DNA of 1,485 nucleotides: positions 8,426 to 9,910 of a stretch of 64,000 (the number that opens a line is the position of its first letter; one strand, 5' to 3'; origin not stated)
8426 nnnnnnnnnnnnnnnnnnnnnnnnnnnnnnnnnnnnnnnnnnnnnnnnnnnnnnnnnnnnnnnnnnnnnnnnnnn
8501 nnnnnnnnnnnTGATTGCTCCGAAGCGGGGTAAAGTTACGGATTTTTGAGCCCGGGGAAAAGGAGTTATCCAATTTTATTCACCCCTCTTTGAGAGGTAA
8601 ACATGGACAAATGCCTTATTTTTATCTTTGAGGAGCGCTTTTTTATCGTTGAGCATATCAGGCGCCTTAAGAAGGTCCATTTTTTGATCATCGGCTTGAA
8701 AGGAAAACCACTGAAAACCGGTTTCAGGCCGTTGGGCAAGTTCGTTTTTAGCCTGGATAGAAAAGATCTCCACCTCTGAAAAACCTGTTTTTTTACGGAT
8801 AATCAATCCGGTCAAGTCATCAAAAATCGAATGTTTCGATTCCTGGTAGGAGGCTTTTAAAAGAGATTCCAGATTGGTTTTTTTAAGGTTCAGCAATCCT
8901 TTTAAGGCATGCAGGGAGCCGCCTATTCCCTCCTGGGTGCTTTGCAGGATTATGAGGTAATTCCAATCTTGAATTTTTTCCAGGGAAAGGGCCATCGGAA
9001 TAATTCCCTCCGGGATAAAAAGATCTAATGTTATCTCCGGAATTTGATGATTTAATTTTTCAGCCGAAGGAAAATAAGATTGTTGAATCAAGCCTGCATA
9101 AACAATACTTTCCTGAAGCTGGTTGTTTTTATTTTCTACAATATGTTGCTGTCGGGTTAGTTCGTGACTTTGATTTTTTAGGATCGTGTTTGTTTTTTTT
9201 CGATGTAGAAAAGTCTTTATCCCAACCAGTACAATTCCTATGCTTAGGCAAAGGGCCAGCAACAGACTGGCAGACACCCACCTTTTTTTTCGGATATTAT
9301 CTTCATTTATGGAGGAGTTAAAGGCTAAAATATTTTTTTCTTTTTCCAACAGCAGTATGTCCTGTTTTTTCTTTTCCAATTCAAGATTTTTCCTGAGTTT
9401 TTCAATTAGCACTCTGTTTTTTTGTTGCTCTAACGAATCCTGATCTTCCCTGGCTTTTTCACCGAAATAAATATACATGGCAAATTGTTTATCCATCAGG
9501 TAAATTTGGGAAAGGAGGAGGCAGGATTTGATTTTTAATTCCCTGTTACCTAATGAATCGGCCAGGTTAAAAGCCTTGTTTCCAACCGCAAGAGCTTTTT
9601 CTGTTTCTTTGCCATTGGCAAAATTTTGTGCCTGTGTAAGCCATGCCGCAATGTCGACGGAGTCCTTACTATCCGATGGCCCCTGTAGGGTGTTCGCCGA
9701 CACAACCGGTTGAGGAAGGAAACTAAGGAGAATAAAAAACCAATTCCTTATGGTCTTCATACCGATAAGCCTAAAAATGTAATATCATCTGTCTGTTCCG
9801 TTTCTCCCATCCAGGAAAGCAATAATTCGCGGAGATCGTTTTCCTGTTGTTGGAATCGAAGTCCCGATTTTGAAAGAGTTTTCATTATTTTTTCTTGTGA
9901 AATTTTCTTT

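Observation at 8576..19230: Cluster of four paralogous TPR proteins built on a SpoIIE/RsbU-type PP2C phosphatase domain, two with a periplasmic TPR sensor between TM helices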

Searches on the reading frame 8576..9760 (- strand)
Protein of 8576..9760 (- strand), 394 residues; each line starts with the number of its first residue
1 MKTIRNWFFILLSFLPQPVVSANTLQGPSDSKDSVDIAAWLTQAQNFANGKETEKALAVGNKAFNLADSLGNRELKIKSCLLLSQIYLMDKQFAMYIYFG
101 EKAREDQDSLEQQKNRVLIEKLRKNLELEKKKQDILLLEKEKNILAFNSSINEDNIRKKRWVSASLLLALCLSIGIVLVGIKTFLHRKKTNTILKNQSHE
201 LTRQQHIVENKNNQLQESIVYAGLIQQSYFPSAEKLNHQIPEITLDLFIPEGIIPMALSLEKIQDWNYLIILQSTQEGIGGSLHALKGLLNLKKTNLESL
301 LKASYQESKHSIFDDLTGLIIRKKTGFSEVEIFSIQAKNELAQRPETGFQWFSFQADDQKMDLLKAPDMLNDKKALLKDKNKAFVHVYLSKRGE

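Call 4: search_protein_families(library=pfam, proteins=[window:8576-9760:-], max_evalue=0.01)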
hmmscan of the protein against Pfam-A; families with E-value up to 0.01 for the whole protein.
window:8576-9760:- (394 aa): 3 families
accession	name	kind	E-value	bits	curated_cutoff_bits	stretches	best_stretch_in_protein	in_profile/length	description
PF08565.17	CDC37_M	-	0.0024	18.3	25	1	130-192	18-82/113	Cdc37 Hsp90 binding domain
PF00626.27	Gelsolin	-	0.0094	16.2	21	0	86-119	20-53/76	Gelsolin repeat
PF07514.17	TraI_2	-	0.0098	15.3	23.9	0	141-205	82-146/324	Putative helicase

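Call 31: search_protein_families(library=ncbifam, proteins=[window:8576-9760:-], max_evalue=0.01)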
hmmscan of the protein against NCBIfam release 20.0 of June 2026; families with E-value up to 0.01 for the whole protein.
window:8576-9760:- (394 aa): 1 family
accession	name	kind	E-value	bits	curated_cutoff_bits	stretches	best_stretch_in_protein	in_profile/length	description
NF038263.1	prot_phos_SiaA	equivalog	0.0044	15.6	700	1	194-283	390-479/658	biofilm regulation protein phosphatase SiaA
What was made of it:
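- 8576..9760 (-): Gene A: 394-aa membrane-anchored pseudophosphatase remnant. It has a signal peptide (aa 1-22, VSA|N), about 1.5 TPR-like repeats (aa 32-89), one long helix at aa 93-229 that contains the TM segment 163-181 (nt 9218-9274), and a degenerate PP2C N-terminal piece (β-hairpin 256-274, α1 278-294, α2 297-308; linker plus remnant is nt 8837-9193). The tail at aa 309-394 is low-confidence or disordered. NCBIfam SiaA E 0.004, matching only model positions 390-479 (call 31).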

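Call 38: search_protein_representatives(protein=window:8576-9760:-)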
Query: 394 residues. Proteins with E-value up to 0.001 (for the whole library): 1802; up to 1e-10: 47; up to 1e-30: 1. The best 150 are listed.
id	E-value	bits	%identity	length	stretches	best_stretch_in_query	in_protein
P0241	3.2e-252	852.1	100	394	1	1-394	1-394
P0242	5.3e-22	94.7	32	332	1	100-292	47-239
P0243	2.1e-20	89.5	29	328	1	43-289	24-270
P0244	4.9e-18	81.7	29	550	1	67-293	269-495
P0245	1.3e-17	80.2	32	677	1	36-259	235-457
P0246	4.1e-17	78.6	29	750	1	55-286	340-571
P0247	6.4e-16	74.7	29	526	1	39-295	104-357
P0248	2.3e-15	72.9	27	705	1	36-296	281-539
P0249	4.1e-15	72.1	30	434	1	53-294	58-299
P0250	1.4e-14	70.3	24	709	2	48-294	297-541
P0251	2.2e-14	69.6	28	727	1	53-293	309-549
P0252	6.9e-14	68.0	29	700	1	67-283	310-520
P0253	9.5e-14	67.6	28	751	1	6-302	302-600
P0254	4.0e-13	65.5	28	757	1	38-254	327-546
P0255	5.0e-13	65.2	26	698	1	61-305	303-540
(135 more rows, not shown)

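Call 40: find_encoding_contigs(protein=P0244, flank=8000, max_places=3)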
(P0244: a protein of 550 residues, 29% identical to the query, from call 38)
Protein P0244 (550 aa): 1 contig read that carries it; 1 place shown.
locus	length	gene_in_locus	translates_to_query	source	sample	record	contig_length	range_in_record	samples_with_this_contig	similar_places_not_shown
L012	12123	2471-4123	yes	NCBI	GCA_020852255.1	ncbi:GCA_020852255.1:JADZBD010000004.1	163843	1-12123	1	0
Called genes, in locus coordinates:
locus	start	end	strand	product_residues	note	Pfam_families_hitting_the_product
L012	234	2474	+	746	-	PF28559:TPR_SusR (faint), PF13424:TPR_12 (weak), PF14938:SNAP (weak), PF13374:TPR_10 (weak), PF13424:TPR_12, PF17874:TPR_MalT, PF13424:TPR_12, PF07228:SpoIIE, +9 more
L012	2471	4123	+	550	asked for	PF14559:TPR_19 (faint), PF07719:TPR_2 (faint), PF13174:TPR_6 (faint), PF13176:TPR_7 (faint), PF13181:TPR_8 (faint), PF13374:TPR_10 (faint), PF13424:TPR_12, PF00515:TPR_1 (weak), +3 more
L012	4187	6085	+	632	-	PF13522:GATase_6 (weak), PF13537:GATase_7 (weak)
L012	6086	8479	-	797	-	PF13620:CarboxypepD_reg, PF13715:CarbopepD_reg_2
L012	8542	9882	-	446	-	PF00289:Biotin_carb_N, PF02222:ATP-grasp, PF02786:CPSase_L_D2, PF07478:Dala_Dala_lig_C, PF02785:Biotin_carb_C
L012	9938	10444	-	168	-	PF00364:Biotin_lipoyl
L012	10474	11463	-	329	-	PF08392:FAE1_CUT1_RppA (weak), PF00108:Thiolase_N, PF08545:ACP_syn_III, PF08541:ACP_syn_III_C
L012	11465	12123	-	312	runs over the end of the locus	PF02504:FA_synthesis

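Call 41: find_encoding_contigs(protein=P0243, flank=8000, max_places=3)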
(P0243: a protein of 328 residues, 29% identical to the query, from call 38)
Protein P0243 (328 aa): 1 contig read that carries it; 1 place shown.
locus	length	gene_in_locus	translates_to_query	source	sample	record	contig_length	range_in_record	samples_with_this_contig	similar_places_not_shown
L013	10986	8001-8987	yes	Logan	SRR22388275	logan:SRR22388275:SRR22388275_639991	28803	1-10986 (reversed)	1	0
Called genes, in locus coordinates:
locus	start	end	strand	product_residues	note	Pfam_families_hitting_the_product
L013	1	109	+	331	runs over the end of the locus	PF04909:Amidohydro_2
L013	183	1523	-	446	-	PF17164:DUF5122 (faint), PF18962:Por_Secre_tail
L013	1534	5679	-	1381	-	PF00801:PKD, PF18911:PKD_4, PF18962:Por_Secre_tail (weak)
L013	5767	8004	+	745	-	PF28559:TPR_SusR (faint), PF13181:TPR_8 (faint), PF13432:TPR_16 (faint), PF00515:TPR_1 (faint), PF13424:TPR_12, PF17874:TPR_MalT (weak), PF13424:TPR_12, PF07228:SpoIIE, +5 more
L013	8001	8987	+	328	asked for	-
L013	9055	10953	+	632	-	PF13522:GATase_6 (faint), PF13537:GATase_7 (faint)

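Call 44: find_related_loci(query=A2, collection=genome_contigs, flank=6000)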
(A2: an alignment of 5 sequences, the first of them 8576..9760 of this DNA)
Query A2 (394 aa) in genome_contigs; peptide patterns used: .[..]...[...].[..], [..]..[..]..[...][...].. (x = any residue, [..] = any of these).
600 stretches matched a pattern (row limit reached: there are more); 19 encode a relative of the query (tblastn E <= 1e-3); 19 distinct loci.
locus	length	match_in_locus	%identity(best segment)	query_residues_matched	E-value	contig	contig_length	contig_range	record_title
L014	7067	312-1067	29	39-291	3e-20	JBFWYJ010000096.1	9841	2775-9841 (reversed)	MAG: Bacteroidia bacterium isolate CA_2019_TPBS_161 NODE_27077_length_9841_cov_2.739345_TPBS, whole genome shotgun seque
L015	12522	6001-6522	26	66-254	4e-16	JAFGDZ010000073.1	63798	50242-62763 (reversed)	MAG: Bacteroidales bacterium isolate Zod_Metabat.1203 k87_13690044, whole genome shotgun sequence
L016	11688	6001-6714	27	49-286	2e-15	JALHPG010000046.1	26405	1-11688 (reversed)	MAG: Bacteroidia bacterium isolate bin.223_sub c_000000007926, whole genome shotgun sequence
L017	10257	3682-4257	25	108-305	5e-15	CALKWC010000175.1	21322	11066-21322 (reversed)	MAG TPA_asm: uncultured Marinilabiliales bacterium isolate SRR5894287_bin.66_CONCOCT_v1.1_MAG genome assembly, contig: E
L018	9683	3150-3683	26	62-254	7e-14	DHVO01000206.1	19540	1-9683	MAG TPA_asm: Bacteroidales bacterium UBA5206 UBA5206_contig_12249, whole genome shotgun sequence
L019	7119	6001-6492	30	67-222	5e-10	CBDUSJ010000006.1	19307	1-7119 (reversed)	MAG TPA_asm: uncultured bacterium isolate SRR21487742_binner13_Refined_23 genome assembly, contig: ERZ26661670.1091, who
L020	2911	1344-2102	23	47-304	5e-10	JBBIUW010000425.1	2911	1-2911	MAG: Sphingobacteriaceae bacterium isolate BR1F70218_bin_62 NODE_13899_length_2911_cov_0.850216, whole genome shotgun se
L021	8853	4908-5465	26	101-286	1e-9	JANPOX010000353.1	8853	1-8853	MAG: Bacteroidia bacterium isolate VAR_83_metabat_522 VAR_83_k141_395096, whole genome shotgun sequence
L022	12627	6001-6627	27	93-294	3e-9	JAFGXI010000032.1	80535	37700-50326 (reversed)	MAG: Bacteroidales bacterium isolate ZodW_Metabat.352 k87_9886383, whole genome shotgun sequence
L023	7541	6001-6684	24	55-283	4e-9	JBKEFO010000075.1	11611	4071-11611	MAG: Marivirga sp. isolate 3300055476_22 Ga0535647_0004122, whole genome shotgun sequence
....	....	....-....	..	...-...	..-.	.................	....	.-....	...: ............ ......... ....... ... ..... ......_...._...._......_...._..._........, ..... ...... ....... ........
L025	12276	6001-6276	34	51-142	5e-7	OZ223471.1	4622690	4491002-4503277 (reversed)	MAG: Bacteroidales bacterium isolate a5dadea3-f0cc-47fd-ae8e-5886e0073126 genome assembly, chromosome: 1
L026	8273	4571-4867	27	193-289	7e-7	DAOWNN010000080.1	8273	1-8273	MAG TPA_asm: Bacteroidota bacterium isolate CSMAG_3029 CSMAG_3029_k141_3093714_length_8273_cov_21.2563, whole genome sho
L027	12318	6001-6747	22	47-288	1e-6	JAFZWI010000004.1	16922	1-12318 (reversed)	MAG: Salinivirgaceae bacterium isolate RGIG8157 Water_buffalos_Rumen-3__c29880, whole genome shotgun sequence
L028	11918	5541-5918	27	92-217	2e-6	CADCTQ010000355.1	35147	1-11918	MAG: uncultured Cytophagales bacterium isolate AVDCRST_MAG56 genome assembly, contig: NODE33, whole genome shotgun seque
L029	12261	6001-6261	31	199-283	3e-6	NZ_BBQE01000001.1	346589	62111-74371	Sulfurospirillum cavolei NBRC 109482, whole genome shotgun sequence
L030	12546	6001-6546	25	107-302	1e-5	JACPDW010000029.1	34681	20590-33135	MAG: Flavobacteriia bacterium isolate NC_groundwater_319_Ag_B-0.1um_30_14 GD18-4_B1_scaffold_946320, whole genome shotgu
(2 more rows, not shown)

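Call 48: find_encoding_contigs(protein=P0242, flank=8000, max_places=3)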
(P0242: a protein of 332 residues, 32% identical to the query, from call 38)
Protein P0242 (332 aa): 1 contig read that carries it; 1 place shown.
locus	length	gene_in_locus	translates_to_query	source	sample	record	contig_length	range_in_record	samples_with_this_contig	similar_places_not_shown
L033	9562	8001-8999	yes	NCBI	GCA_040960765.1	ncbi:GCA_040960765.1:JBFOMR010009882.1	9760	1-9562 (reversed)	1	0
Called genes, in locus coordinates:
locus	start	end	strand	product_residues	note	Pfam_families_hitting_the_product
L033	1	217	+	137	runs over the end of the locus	?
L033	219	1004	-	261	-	PF00106:adh_short, PF08659:KR (faint), PF13460:NAD_binding_10 (weak), PF13561:adh_short_C2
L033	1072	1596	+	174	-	PF06052:3-HAO, PF07883:Cupin_2 (faint)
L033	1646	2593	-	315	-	PF12706:Lactamase_B_2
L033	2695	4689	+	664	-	PF13431:TPR_17 (faint), PF00515:TPR_1, PF07719:TPR_2 (weak), PF13181:TPR_8 (weak), PF13424:TPR_12, PF13432:TPR_16, PF13414:TPR_11 (weak), PF13424:TPR_12, +4 more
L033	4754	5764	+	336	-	PF04909:Amidohydro_2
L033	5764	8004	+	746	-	PF28559:TPR_SusR (faint), PF13374:TPR_10 (faint), PF00515:TPR_1 (faint), PF07719:TPR_2 (faint), PF13424:TPR_12, PF17874:TPR_MalT (weak), PF13424:TPR_12 (weak), PF07228:SpoIIE, +2 more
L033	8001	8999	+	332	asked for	-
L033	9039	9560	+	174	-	?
